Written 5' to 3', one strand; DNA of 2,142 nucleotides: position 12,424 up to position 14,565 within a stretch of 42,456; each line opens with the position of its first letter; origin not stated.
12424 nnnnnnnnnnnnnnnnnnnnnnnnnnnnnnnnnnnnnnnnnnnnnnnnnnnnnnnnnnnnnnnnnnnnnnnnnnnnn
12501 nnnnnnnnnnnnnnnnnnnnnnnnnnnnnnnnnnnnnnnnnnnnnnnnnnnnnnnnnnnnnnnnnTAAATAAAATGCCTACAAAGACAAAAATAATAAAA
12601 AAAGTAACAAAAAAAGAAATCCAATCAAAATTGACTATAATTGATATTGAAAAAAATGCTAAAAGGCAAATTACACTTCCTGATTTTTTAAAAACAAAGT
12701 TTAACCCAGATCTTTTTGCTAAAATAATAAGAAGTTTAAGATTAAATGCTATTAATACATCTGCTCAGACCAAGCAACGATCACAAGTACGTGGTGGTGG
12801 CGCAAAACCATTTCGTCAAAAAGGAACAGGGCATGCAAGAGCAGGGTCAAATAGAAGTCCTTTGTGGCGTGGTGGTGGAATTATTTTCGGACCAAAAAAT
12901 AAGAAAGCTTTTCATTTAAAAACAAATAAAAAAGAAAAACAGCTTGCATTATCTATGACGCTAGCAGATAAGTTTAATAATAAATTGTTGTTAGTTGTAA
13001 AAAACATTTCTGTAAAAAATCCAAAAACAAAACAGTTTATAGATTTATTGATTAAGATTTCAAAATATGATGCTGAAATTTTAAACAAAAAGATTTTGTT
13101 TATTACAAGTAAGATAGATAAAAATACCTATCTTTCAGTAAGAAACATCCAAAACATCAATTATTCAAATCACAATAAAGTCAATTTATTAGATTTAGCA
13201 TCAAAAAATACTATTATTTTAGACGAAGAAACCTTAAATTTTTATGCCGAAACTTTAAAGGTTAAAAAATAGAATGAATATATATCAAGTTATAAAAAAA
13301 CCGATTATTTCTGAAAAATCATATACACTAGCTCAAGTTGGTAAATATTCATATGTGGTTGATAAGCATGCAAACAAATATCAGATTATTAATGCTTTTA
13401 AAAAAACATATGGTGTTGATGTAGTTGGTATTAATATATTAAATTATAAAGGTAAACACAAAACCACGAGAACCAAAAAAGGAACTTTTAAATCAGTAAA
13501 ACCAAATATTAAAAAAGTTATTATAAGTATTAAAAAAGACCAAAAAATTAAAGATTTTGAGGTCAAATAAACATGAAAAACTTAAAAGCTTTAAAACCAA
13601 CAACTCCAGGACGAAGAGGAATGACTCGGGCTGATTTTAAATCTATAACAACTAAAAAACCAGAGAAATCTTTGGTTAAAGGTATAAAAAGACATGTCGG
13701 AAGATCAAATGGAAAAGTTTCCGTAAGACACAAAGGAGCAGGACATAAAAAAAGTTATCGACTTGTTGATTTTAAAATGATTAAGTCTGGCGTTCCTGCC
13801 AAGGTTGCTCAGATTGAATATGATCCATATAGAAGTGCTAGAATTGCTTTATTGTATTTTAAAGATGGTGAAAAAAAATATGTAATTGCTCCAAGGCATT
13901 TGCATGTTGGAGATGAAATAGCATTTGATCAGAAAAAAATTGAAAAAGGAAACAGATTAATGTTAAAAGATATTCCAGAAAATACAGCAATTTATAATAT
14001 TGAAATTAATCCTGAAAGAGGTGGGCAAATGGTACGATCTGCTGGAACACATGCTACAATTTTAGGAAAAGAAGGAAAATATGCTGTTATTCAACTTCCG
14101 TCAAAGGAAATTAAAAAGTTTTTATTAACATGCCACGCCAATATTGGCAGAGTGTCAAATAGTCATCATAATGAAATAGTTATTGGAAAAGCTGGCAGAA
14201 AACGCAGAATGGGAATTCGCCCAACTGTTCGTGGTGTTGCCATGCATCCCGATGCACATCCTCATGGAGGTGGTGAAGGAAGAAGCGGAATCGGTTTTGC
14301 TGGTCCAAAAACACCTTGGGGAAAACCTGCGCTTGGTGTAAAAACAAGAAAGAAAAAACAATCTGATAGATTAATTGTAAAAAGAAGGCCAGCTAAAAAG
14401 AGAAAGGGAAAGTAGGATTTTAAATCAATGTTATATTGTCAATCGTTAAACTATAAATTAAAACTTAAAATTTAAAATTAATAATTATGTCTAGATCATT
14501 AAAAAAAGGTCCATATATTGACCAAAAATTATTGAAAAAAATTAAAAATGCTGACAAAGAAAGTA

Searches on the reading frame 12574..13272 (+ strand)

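Call 45: search_protein_families(library=pfam, proteins=[window:12574-13272:+], max_evalue=0.001)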
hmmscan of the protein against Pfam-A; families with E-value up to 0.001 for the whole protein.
window:12574-13272:+ (232 aa): 1 family
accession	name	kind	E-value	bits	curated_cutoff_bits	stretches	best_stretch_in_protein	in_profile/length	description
PF00573.27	Ribosomal_L4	-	4.4e-54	183.5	25.8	1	34-223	2-186/190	Ribosomal protein L4/L1 family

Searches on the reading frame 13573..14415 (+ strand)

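Call 45: search_protein_families(library=pfam, proteins=[window:13573-14415:+], max_evalue=0.001)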
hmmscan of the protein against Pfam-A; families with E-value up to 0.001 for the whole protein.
window:13573-14415:+ (280 aa): 2 families
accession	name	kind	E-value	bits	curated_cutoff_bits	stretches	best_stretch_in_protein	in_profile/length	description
PF03947.24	Ribosomal_L2_C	-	7.3e-47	159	33.7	1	125-250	2-126/126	Ribosomal Proteins L2, C-terminal domain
PF00181.30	Ribosomal_L2_N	-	6.9e-30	103.3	23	1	43-116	1-75/77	Ribosomal Proteins L2, RNA binding N-terminal domain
